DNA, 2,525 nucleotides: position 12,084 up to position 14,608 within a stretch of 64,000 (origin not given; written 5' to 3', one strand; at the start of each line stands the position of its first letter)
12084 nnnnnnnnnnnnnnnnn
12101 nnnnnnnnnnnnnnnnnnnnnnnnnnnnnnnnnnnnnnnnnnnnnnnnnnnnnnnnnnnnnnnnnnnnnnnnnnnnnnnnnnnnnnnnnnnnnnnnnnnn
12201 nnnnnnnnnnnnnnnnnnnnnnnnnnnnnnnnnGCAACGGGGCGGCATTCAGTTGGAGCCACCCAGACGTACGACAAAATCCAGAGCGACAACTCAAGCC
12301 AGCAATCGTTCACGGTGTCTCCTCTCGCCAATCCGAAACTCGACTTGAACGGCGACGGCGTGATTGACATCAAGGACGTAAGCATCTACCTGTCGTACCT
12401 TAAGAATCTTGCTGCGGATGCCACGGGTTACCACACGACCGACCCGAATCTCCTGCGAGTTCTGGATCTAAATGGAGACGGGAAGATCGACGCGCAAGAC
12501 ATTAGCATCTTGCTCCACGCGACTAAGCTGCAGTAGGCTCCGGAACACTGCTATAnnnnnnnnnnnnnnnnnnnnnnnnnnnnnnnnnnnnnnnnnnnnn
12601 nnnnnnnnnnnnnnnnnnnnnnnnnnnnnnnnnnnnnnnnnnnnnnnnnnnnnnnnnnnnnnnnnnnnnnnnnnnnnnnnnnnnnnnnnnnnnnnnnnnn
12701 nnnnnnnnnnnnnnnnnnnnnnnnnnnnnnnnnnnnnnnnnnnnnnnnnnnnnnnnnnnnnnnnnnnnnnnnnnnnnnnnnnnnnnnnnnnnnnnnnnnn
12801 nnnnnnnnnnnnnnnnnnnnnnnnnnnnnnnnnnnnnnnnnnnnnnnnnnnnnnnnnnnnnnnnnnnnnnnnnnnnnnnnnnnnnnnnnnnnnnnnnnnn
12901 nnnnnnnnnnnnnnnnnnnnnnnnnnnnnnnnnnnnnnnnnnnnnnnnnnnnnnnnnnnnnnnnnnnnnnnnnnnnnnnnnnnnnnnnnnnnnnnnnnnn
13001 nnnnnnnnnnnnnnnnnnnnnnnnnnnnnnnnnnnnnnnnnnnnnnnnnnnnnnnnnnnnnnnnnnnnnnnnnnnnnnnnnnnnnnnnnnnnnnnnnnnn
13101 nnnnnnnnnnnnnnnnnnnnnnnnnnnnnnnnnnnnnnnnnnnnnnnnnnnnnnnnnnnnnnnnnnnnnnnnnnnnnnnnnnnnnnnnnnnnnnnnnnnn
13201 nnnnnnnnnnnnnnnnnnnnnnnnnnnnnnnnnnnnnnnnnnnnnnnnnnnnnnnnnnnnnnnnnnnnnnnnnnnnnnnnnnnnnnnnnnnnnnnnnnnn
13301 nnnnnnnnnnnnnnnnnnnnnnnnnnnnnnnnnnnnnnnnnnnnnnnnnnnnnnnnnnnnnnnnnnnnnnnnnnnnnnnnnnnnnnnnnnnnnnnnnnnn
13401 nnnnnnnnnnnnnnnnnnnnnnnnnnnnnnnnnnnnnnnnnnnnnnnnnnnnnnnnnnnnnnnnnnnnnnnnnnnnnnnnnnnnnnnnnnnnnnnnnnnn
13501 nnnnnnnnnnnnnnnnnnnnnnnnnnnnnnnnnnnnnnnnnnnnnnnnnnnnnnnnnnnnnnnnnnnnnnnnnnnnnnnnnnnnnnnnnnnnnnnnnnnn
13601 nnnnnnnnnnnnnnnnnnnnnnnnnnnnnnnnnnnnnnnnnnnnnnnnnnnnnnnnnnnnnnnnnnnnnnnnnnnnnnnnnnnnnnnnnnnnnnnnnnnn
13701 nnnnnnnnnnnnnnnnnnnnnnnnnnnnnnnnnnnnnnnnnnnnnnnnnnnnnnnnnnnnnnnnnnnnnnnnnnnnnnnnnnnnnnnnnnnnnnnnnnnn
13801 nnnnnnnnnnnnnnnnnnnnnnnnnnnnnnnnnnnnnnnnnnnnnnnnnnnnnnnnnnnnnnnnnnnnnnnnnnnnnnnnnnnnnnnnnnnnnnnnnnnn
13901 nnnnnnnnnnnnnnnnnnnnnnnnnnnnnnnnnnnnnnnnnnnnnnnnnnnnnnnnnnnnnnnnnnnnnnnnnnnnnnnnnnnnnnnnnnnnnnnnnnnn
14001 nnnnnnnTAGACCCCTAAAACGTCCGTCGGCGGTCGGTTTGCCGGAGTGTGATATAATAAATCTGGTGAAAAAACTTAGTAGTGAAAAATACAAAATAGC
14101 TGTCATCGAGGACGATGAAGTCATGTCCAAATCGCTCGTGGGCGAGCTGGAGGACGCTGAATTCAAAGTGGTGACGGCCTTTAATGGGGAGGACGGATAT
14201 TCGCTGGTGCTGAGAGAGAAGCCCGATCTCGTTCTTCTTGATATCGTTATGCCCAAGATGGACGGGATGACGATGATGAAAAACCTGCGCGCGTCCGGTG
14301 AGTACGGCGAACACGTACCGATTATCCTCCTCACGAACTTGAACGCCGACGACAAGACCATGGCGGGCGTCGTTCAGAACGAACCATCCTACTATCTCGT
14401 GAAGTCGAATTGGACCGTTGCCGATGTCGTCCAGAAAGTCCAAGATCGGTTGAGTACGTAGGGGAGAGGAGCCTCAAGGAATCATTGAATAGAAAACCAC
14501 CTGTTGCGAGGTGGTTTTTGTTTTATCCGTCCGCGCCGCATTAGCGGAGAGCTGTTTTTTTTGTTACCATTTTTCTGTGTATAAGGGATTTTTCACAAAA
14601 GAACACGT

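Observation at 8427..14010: Adjacent dockerin-bearing giant surface protein and membrane-anchored cohesin protein: a possible self-contained cell-surface anchoring pair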

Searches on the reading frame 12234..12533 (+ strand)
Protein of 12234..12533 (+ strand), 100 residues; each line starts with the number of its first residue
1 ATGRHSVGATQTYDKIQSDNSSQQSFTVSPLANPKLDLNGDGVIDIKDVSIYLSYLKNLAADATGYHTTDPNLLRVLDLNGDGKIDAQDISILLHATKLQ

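Call 33: search_protein_families(library=pfam, alignment_id=A2, max_evalue=0.01)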
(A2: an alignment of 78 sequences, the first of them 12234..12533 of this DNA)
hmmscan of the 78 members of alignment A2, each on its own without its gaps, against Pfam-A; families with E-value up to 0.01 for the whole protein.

A. member 1, window:12234-12533:+ (100 aa): 6 families
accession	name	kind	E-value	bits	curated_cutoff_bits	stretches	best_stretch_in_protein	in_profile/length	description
PF00404.24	Dockerin_1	-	6.3e-10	39.5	22.9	1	37-93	3-52/57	Dockerin type I domain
PF13202.12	EF-hand_5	-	8.5e-08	31.8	25.9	1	74-89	5-20/25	EF hand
PF00036.39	EF-hand_1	-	3.5e-07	29.7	25.4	1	74-94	6-26/29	EF hand domain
PF13405.12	EF-hand_6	-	1.4e-06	28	25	0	74-95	6-27/30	EF-hand domain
PF13499.12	EF-hand_7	-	3.8e-06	27.6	30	1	35-89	10-61/67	EF-hand domain pair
PF13517.12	FG-GAP_3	-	0.0013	19.7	26.9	0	66-86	38-58/61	FG-GAP-like repeat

B. families by the number of members that match (of 78 scanned): 10 families
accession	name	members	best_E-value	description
PF00404.24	Dockerin_1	77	9.3e-13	Dockerin type I domain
PF00036.39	EF-hand_1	73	6.2e-08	EF hand domain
PF13499.12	EF-hand_7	71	3.5e-08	EF-hand domain pair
PF13202.12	EF-hand_5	67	1.8e-08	EF hand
PF13405.12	EF-hand_6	66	9.2e-07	EF-hand domain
PF13517.12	FG-GAP_3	31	2.1e-05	FG-GAP-like repeat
PF01839.29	FG-GAP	23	1.1e-06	FG-GAP repeat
PF13833.12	EF-hand_8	13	0.00012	EF-hand domain pair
PF18903.5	DUF5659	3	0.0034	Domain of unknown function (DUF5659)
PF10149.14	TM231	1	0.0082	Transmembrane protein 231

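Call 61: search_solved_structures(query=A2, max_evalue=0.01, show_alignments=2)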
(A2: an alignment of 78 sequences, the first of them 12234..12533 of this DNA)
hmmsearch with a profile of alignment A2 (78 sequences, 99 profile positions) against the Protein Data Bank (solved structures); distinct sequences matched with E-value up to 0.01: 45.
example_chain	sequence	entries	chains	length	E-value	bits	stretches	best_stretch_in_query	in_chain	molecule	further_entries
4fl4_A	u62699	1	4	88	7.5e-09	38.8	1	46-96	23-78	Glycoside hydrolase family 9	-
2y3n_B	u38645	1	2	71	2.8e-08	37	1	44-96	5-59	CELLULOSOMAL FAMILY-48 PROCESSIVE GLYCOSIDE HYDROLASE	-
1jfj_A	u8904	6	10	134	6e-08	35.9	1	41-97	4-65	CALCIUM-BINDING PROTEIN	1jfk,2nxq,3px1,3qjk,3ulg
2jnx_A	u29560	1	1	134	1.1e-07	35.1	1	41-98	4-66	Calcium binding protein 2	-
2m7n_A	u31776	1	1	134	1.3e-07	34.9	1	41-97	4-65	Calcium-binding protein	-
2jnk_A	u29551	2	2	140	1.6e-06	31.3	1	43-95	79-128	Hyalurononglucosaminidase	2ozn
2vn6_B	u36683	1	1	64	2.3e-06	30.9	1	45-95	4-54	ENDOGLUCANASE A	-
2yik_A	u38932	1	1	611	3.4e-06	30.3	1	43-95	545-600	ENDOGLUCANASE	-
2vn5_B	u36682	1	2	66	3.5e-06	30.3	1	45-95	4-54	ENDOGLUCANASE A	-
2mte_A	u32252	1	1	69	3.8e-06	30.2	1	46-97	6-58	Cellulose 1,4-beta-cellobiosidase (reducing end) CelS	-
1daq_A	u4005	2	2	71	3.8e-06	30.1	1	46-97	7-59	ENDOGLUCANASE SS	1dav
5lxv_B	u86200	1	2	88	4.7e-06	29.8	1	39-91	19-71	Carbohydrate-binding protein WP_009985128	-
4n5x_A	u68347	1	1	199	5.5e-06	29.6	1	43-90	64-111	Calcium-binding mitochondrial carrier protein SCaMC-1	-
4zcu_A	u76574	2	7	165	6.1e-06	29.5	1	42-90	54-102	Calcium-binding mitochondrial carrier protein SCaMC-1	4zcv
6kg9_A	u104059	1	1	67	7.4e-06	29.2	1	46-98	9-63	And cellulose-binding endoglucanase family 9 CelL ortholog dockerin domain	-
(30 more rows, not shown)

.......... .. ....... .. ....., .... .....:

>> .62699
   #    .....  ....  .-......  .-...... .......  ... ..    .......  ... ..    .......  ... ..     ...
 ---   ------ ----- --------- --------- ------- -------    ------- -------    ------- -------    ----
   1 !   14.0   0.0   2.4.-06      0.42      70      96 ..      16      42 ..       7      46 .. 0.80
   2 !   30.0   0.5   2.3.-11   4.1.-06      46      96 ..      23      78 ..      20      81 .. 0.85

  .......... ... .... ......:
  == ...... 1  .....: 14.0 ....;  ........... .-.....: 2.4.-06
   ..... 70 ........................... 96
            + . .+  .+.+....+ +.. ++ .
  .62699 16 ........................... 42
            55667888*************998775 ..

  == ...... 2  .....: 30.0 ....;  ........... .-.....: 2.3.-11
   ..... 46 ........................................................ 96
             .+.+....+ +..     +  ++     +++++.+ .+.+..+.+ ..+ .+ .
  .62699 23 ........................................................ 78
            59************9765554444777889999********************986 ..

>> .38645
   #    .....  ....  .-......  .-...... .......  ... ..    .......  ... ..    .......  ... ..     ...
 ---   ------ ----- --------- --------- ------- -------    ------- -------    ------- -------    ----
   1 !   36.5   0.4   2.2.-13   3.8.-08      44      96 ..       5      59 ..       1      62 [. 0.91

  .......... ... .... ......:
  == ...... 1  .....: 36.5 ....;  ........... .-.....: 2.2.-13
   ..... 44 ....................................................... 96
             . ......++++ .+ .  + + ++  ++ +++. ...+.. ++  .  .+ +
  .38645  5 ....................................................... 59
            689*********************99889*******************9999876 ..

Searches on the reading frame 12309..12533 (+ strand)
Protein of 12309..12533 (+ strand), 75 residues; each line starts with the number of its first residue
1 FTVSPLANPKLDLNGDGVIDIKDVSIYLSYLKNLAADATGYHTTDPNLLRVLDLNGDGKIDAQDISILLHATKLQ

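Call 84: find_related_loci(query=A5, collection=metagenome_contigs, flank=5000)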
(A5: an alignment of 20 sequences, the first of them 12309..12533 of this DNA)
Query A5 (75 aa) in metagenome_contigs; peptide patterns used: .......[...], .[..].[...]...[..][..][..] (x = any residue, [..] = any of these).
600 stretches matched a pattern (row limit reached: there are more); 41 encode a relative of the query (tblastn E <= 1e-3); 41 distinct loci.
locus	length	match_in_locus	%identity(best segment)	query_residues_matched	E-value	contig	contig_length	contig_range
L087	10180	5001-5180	41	1-70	1e-13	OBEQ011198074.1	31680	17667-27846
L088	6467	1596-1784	39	1-75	6e-11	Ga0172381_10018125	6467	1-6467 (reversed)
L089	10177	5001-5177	44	8-71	6e-10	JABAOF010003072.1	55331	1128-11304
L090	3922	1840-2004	42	5-68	3e-9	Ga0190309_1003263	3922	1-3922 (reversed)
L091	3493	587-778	32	1-74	2e-8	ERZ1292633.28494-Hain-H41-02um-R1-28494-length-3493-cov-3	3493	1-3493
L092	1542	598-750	41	12-70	2e-8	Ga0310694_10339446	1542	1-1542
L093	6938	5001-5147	43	7-69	6e-8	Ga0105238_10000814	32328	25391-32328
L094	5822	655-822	44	12-69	2e-7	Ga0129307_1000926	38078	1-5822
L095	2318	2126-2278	40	8-70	2e-7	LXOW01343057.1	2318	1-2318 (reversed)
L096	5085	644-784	38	9-71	2e-7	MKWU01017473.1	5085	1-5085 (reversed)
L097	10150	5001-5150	44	12-68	5e-7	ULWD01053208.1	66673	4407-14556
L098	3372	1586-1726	36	12-66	4e-7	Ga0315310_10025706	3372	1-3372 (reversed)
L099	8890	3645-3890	34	5-71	7e-7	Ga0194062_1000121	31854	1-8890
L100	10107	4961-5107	42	5-68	1e-6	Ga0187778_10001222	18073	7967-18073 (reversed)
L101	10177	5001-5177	32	1-69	2e-6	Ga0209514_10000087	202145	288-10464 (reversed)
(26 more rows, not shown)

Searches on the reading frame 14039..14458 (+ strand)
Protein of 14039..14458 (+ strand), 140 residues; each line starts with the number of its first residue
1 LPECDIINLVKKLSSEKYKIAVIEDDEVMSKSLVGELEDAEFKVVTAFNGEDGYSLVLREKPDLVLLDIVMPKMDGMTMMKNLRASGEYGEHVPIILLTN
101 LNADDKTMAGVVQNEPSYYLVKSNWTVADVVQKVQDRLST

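Call 3: search_protein_families(library=pfam, proteins=[window:14039-14458:+], max_evalue=0.1)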
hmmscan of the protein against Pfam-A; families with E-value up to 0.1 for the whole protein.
window:14039-14458:+ (140 aa): 2 families
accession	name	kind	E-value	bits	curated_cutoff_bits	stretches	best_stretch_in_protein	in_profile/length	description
PF00072.30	Response_reg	-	1.6e-19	70.5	30.2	1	20-124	1-101/111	Response regulator receiver domain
PF06506.16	PrpR_N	-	0.096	12.7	29.1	0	4-52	58-107/167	Propionate catabolism activator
